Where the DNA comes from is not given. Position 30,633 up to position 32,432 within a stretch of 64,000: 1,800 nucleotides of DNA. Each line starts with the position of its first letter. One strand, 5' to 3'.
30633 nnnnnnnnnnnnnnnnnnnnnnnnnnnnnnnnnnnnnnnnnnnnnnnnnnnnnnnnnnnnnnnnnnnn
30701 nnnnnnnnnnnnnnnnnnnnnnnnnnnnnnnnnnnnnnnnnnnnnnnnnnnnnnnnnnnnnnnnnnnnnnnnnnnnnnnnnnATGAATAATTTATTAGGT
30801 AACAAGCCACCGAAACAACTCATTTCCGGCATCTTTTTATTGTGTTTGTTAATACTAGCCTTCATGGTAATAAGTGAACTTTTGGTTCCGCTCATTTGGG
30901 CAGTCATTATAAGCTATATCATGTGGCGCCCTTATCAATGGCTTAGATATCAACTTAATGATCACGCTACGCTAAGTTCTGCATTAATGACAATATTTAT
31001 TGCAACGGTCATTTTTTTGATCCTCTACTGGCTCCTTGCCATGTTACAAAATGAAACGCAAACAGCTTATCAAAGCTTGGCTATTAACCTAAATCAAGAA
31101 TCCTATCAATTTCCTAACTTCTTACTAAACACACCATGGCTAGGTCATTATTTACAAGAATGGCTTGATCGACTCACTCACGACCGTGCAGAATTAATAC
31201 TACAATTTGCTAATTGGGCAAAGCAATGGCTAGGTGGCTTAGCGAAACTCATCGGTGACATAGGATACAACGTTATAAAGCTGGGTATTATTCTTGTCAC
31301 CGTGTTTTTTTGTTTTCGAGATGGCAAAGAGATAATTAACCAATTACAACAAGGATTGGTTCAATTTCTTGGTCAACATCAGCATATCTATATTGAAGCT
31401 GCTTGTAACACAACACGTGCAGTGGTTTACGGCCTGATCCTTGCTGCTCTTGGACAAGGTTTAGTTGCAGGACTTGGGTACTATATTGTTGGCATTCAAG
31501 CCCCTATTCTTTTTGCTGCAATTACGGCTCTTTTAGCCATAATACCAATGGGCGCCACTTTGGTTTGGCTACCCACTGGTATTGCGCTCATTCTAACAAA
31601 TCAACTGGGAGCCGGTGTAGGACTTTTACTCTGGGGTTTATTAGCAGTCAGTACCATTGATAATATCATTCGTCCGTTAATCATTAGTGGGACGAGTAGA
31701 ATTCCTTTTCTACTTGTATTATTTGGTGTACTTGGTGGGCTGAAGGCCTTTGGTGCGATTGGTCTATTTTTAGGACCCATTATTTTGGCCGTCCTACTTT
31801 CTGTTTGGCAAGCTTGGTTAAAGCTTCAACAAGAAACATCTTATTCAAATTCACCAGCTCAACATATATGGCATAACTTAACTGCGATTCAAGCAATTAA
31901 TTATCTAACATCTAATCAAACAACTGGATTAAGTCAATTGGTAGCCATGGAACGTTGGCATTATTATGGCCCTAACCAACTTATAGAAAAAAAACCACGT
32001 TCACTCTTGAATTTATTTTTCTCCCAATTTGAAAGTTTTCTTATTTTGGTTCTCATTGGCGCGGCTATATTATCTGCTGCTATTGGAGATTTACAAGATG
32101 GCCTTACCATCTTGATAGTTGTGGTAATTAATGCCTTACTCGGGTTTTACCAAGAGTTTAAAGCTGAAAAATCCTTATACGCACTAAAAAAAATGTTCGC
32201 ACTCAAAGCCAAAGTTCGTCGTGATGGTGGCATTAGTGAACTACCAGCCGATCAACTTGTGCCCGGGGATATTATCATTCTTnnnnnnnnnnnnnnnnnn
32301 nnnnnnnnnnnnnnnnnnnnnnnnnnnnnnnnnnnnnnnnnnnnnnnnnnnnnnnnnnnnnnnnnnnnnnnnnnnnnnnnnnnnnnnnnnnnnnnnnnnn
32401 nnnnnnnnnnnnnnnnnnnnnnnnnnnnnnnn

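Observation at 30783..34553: Seamless fusion of an AI-2E-family secondary transporter to a P-type ATPase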

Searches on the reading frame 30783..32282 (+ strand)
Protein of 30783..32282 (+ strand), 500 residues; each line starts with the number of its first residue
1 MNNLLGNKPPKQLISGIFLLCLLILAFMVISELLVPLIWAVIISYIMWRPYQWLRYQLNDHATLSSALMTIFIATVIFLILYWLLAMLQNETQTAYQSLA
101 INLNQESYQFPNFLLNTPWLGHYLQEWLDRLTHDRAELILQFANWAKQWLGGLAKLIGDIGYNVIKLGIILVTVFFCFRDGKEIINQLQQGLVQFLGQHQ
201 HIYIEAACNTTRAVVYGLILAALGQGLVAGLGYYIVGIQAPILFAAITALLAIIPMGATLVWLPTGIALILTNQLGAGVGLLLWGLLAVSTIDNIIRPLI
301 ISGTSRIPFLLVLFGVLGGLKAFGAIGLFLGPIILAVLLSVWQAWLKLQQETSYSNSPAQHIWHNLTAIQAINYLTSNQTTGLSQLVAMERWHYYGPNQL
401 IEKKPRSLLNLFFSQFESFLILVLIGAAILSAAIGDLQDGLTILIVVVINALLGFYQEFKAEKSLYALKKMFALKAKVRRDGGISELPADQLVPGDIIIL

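Call 6: find_homologous_proteins(query=window:30783-32282:+, max_evalue=1e-10)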
Query window:30783-32282:+ (500 aa): 1204 proteins with E <= 1e-10 among 8000 candidates; the best 120 are listed.
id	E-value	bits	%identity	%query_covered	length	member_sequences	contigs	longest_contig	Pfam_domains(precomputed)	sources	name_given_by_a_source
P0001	6.8e-180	617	60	100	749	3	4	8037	PF00690.32,PF00122.26,PF01594.23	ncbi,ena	-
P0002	2.2e-174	599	59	99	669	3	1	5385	PF00690.32,PF00122.26,PF01594.23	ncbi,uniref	ncbi:AI-2E family transporter, partial [Crenothrix polyspora]|uniref:AI-2E family transporter n=1 Ta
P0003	3.3e-172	592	65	86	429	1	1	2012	PF00690.32,PF01594.23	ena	-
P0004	2.5e-171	589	68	79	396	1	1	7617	PF01594.23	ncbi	ncbi:MAG: hypothetical protein RIQ94_973, partial [Pseudomonadota bacterium]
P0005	4.2e-170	585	60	94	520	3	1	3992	PF00690.32,PF01594.23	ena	-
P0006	8.2e-161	554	69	72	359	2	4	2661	PF01594.23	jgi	-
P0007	3.2e-158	546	69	71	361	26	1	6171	PF01594.23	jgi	-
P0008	2.7e-156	540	70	71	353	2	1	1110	PF01594.23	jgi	jgi:Ca2+-transporting ATPase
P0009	3.3e-156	539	70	70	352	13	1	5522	PF01594.23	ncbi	-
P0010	1.1e-155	538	68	71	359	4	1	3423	PF01594.23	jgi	jgi:Ca2+-transporting ATPase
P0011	1.2e-155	537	70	70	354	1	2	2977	PF01594.23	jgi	jgi:Ca2+-transporting ATPase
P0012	1.8e-155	537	68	71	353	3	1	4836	PF01594.23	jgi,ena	-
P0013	2.5e-155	536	69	70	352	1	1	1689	PF01594.23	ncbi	-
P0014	1.1e-154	534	55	95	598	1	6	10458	PF00690.32,PF00122.26,PF01594.23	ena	-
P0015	2.0e-154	533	53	100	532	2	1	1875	PF00690.32,PF00122.26,PF01594.23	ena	-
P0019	2.6e-153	530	68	70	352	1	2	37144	PF01594.23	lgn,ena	-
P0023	6.8e-153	528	65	71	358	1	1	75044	PF01594.23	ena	-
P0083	9.4e-141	488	64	70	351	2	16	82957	PF01594.23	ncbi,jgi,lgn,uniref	ncbi:AI-2E family transporter [Methylobacter sp.]|uniref:AI-2E family transporter n=1 Tax=Methylobac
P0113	1.9e-135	471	60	71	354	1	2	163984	PF01594.23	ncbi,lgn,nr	ncbi:MAG: AI-2E family transporter [Methylococcaceae bacterium]|nr:AI-2E family transporter [Methylo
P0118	1.0e-133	465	59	71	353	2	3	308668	PF01594.23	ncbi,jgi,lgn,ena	-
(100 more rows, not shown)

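Call 10: find_encoding_contigs(protein=P0019, flank=6000, max_places=3)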
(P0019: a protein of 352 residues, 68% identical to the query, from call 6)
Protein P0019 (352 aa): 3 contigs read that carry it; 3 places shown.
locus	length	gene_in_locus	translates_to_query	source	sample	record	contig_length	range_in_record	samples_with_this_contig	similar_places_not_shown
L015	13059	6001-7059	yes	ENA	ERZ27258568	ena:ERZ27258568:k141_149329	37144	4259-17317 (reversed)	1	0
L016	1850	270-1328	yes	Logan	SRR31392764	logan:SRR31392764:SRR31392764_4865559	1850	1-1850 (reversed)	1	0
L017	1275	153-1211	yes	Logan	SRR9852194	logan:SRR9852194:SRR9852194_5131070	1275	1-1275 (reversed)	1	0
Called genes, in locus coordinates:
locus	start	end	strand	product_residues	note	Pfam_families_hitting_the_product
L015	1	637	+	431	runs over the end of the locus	PF13623:SurA_N_2 (weak), PF13624:SurA_N_3, PF09312:SurA_N, PF13145:Rotamase_2 (weak), PF13616:Rotamase_3, PF00639:Rotamase, PF13616:Rotamase_3, PF00639:Rotamase, +1 more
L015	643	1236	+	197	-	PF03880:DbpA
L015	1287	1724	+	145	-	PF05618:RimB-like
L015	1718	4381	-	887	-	PF03176:MMPL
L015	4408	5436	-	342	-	PF02424:ApbE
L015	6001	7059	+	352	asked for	PF01594:AI-2E_transport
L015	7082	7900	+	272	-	PF01699:Na_Ca_ex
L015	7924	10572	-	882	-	PF00690:Cation_ATPase_N, PF00122:E1-E2_ATPase, PF00702:Hydrolase, PF13246:Cation_ATPase, PF00689:Cation_ATPase_C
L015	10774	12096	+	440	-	PF01595:CNNM, PF00571:CBS (faint), PF03471:CorC_HlyC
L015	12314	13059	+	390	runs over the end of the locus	PF25917:BSH_RND, PF25876:HH_MFP_RND, PF25944:Beta-barrel_RND, PF25967:RND-MFP_C, PF25989:YknX_C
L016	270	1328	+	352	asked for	PF01594:AI-2E_transport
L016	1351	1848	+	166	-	?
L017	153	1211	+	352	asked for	PF01594:AI-2E_transport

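Call 11: find_encoding_contigs(protein=P0023, flank=6000, max_places=3)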
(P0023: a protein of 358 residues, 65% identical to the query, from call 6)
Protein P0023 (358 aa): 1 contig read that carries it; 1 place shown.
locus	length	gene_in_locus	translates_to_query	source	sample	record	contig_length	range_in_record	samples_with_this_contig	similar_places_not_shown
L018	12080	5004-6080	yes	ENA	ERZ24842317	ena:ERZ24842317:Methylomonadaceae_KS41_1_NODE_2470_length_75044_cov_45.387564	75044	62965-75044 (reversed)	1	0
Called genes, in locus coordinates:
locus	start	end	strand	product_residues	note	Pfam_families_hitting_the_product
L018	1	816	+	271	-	?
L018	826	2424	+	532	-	PF16095:COR-A, PF25497:COR-B, PF13676:TIR_2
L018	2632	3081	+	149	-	PF00571:CBS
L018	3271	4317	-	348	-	-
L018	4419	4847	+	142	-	PF01230:HIT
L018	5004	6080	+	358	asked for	PF01594:AI-2E_transport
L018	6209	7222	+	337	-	PF01699:Na_Ca_ex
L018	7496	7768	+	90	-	PF02680:DUF211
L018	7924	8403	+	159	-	-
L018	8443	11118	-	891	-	PF00690:Cation_ATPase_N, PF00122:E1-E2_ATPase, PF00702:Hydrolase, PF13246:Cation_ATPase, PF00689:Cation_ATPase_C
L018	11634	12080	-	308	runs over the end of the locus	PF10938:YfdX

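Call 24: search_protein_representatives(protein=window:30783-32282:+)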
Query: 500 residues. Proteins with E-value up to 0.001 (for the whole library): 28680; up to 1e-10: 13019; up to 1e-30: 450. The best 150 are listed.
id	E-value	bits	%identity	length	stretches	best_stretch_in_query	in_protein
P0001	2.1e-180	617.4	60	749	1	10-500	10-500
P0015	6.5e-155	533.3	53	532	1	1-500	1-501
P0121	5.9e-150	517.0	54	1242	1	14-500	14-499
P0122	9.2e-120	417.4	55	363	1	1-357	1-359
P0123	8.3e-83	295.5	43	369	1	16-349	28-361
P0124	4.3e-71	256.9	37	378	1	11-354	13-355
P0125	2.2e-70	254.5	41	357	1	21-350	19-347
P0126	3.4e-70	253.9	40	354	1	13-347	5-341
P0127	3.4e-66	240.7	50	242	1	124-346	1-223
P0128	4.9e-65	236.9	57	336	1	142-346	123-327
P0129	3.7e-64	234.0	30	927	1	22-498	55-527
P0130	5.8e-64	233.3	37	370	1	11-345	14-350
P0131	1.7e-63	231.8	38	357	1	10-347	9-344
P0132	1.8e-63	231.7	53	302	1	117-346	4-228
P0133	2.1e-62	228.2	39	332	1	11-332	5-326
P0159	4.6e-52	194.1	32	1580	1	15-498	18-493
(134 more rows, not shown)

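Call 25: search_protein_families(library=pfam, proteins=[P0121, P0129, P0159], max_evalue=0.00001)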
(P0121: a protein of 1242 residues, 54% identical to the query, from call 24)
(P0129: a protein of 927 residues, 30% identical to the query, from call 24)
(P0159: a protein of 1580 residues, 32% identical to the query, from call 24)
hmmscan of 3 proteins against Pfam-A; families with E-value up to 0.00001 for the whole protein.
P0121 (1242 aa): 6 families
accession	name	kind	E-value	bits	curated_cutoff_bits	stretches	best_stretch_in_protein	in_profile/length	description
PF00122.25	E1-E2_ATPase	-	5.1e-56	189.5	28.1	1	470-663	2-181/181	E1-E2 ATPase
PF00689.26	Cation_ATPase_C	-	1.9e-50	171.5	27.3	1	1064-1235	1-175/175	Cation transporting ATPase, C-terminus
PF01594.21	AI-2E_transport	-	1.4e-43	149.8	34.3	1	14-345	4-326/327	AI-2E family transporter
PF13246.12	Cation_ATPase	-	3e-18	66.1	21.7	1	741-819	2-88/91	Cation transport ATPase (P-type)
PF00702.32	Hydrolase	-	1.3e-17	65.3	26.4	1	681-994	3-191/191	haloacid dehalogenase-like hydrolase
PF00690.31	Cation_ATPase_N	-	3.2e-17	62.4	20.4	1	364-429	3-68/69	Cation transporter/ATPase, N-terminus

P0129 (927 aa): 3 families
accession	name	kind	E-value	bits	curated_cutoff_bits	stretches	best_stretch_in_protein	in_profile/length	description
PF01594.21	AI-2E_transport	-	1e-50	173.3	34.3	1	49-370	4-326/327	AI-2E family transporter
PF00122.25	E1-E2_ATPase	-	3.5e-49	167.2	28.1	1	499-694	1-181/181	E1-E2 ATPase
PF00690.31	Cation_ATPase_N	-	1.4e-18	66.7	20.4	1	393-460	1-69/69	Cation transporter/ATPase, N-terminus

P0159 (1580 aa): 11 families
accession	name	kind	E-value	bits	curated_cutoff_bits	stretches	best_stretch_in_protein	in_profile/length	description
PF01594.21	AI-2E_transport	-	4.8e-50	171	34.3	1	20-334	7-326/327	AI-2E family transporter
PF00122.25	E1-E2_ATPase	-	2.8e-49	167.5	28.1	1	466-660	2-181/181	E1-E2 ATPase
PF00689.26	Cation_ATPase_C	-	5.2e-42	144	27.3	1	1072-1242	1-175/175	Cation transporting ATPase, C-terminus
PF13246.12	Cation_ATPase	-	2e-22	79.4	21.7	1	741-827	2-91/91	Cation transport ATPase (P-type)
PF00702.32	Hydrolase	-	6.9e-18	66.2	26.4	1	678-1002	3-191/191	haloacid dehalogenase-like hydrolase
PF00690.31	Cation_ATPase_N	-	2.1e-16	59.8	20.4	1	358-426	1-69/69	Cation transporter/ATPase, N-terminus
PF16576.10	HlyD_D23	-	2.4e-15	56.9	30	1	1305-1540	12-212/214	Barrel-sandwich domain of CusB or HlyD membrane-fusion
PF13437.12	HlyD_3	-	6.9e-10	40.1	22.2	1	1435-1536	2-103/106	HlyD family secretion protein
PF12710.13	HAD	-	4e-08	34.4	27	1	860-998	51-188/189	haloacid dehalogenase-like hydrolase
PF08282.18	Hydrolase_3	-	6.6e-07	29.7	20.9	0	974-1032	195-252/255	haloacid dehalogenase-like hydrolase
PF13533.13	Biotin_lipoyl_2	-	2.6e-06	27.6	29.8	0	1312-1342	2-32/32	Biotin-lipoyl like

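Call 36: find_encoding_contigs(protein=P0083, flank=7000, max_places=2)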
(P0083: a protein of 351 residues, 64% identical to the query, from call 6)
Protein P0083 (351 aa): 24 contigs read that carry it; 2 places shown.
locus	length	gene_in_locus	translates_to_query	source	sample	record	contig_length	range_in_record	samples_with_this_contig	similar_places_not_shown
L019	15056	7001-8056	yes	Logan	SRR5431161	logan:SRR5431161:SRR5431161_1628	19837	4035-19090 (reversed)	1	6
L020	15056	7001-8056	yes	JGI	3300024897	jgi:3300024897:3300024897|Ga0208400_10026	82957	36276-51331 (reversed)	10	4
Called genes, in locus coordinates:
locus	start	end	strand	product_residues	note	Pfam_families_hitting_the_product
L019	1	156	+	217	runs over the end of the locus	PF13560:HTH_31 (weak), PF01381:HTH_3, PF13443:HTH_26 (weak), PF16158:N_BRCA1_IG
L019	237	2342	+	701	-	PF07715:Plug, PF00593:TonB_dep_Rec_b-barrel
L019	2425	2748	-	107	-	PF00581:Rhodanese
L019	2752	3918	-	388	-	PF00155:Aminotran_1_2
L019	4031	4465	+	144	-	PF21157:DksA_N, PF01258:zf-dskA_traR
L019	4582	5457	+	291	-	PF00749:tRNA-synt_1c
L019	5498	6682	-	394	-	PF00990:GGDEF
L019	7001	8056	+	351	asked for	PF01594:AI-2E_transport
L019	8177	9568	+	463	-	PF10009:DUF2252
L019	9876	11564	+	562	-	PF06472:ABC_membrane_2, PF05992:SbmA_BacA, PF00005:ABC_tran (faint)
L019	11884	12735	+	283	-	PF00583:Acetyltransf_1, PF13508:Acetyltransf_7 (weak), PF18014:Acetyltransf_18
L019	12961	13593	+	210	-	-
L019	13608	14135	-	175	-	PF05163:DinB, PF12867:DinB_2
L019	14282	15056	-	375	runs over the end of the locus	PF01546:Peptidase_M20, PF07687:M20_dimer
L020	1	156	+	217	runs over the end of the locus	PF13560:HTH_31 (weak), PF01381:HTH_3, PF13443:HTH_26 (weak), PF16158:N_BRCA1_IG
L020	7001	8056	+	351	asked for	PF01594:AI-2E_transport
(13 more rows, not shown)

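Call 37: find_encoding_contigs(protein=P0118, flank=7000, max_places=2)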
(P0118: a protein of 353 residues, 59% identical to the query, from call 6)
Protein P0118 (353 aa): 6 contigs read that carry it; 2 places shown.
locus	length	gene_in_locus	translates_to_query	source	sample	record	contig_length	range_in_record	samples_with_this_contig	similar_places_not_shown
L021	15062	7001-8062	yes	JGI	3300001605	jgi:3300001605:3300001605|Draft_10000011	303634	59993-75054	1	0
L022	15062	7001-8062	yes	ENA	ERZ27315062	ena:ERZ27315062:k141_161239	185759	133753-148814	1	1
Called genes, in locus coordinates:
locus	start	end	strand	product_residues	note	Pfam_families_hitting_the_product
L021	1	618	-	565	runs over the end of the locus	PF00920:ILVD_EDD_N, PF24877:ILV_EDD_C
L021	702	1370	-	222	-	PF08239:SH3_3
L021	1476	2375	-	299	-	PF02729:OTCace_N, PF00185:OTCace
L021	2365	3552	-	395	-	PF00202:Aminotran_3, PF01212:Beta_elim_lyase (faint)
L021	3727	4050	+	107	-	PF00462:Glutaredoxin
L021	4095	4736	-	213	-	PF00929:RNase_T, PF16473:Rv2179c-like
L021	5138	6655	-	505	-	PF04185:Phosphoesterase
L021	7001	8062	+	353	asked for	PF01594:AI-2E_transport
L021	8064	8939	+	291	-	PF02826:2-Hacid_dh_C (weak), PF03446:NAD_binding_2, PF03807:F420_oxidored, PF14833:NAD_binding_11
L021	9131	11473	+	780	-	PF06934:CTI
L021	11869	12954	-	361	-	PF13505:OMP_b-brl, PF00691:OmpA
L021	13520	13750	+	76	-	PF19029:DUF883_C (weak)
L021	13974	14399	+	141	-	PF07332:Phage_holin_3_6 (weak)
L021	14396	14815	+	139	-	-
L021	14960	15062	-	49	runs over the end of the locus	PF08085:Entericidin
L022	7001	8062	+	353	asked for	PF01594:AI-2E_transport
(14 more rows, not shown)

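Call 38: find_encoding_contigs(protein=P0113, flank=7000, max_places=2)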
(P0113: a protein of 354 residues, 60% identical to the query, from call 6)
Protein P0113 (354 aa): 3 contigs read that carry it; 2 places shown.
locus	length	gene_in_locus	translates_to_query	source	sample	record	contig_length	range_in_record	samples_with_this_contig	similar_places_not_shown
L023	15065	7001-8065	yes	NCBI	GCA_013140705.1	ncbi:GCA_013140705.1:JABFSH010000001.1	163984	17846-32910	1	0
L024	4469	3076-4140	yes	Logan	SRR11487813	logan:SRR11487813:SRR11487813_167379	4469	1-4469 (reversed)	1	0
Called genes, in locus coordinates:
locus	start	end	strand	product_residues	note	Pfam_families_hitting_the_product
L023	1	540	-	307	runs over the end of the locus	PF02655:ATP-grasp_3, PF08443:RimK, PF02955:GSH-S_ATP (weak), PF14398:ATPgrasp_YheCD (faint)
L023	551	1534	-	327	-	PF02289:MCH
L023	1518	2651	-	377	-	PF02655:ATP-grasp_3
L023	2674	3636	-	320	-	PF00288:GHMP_kinases_N, PF08544:GHMP_kinases_C (weak)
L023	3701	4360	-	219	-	PF00702:Hydrolase, PF13419:HAD_2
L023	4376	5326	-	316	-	-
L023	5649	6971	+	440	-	PF01595:CNNM, PF00571:CBS (weak), PF03471:CorC_HlyC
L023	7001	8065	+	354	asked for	PF01594:AI-2E_transport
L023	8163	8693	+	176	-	PF01797:Y1_Tnp (weak)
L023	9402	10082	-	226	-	-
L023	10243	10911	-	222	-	-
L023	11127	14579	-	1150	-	PF02463:SMC_N (weak), PF13304:AAA_21 (faint), PF13476:AAA_23 (faint), PF13555:AAA_29, PF13558:SbcC_Walker_B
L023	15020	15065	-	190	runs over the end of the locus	PF04891:NifQ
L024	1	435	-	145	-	?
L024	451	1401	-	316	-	-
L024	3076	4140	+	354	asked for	PF01594:AI-2E_transport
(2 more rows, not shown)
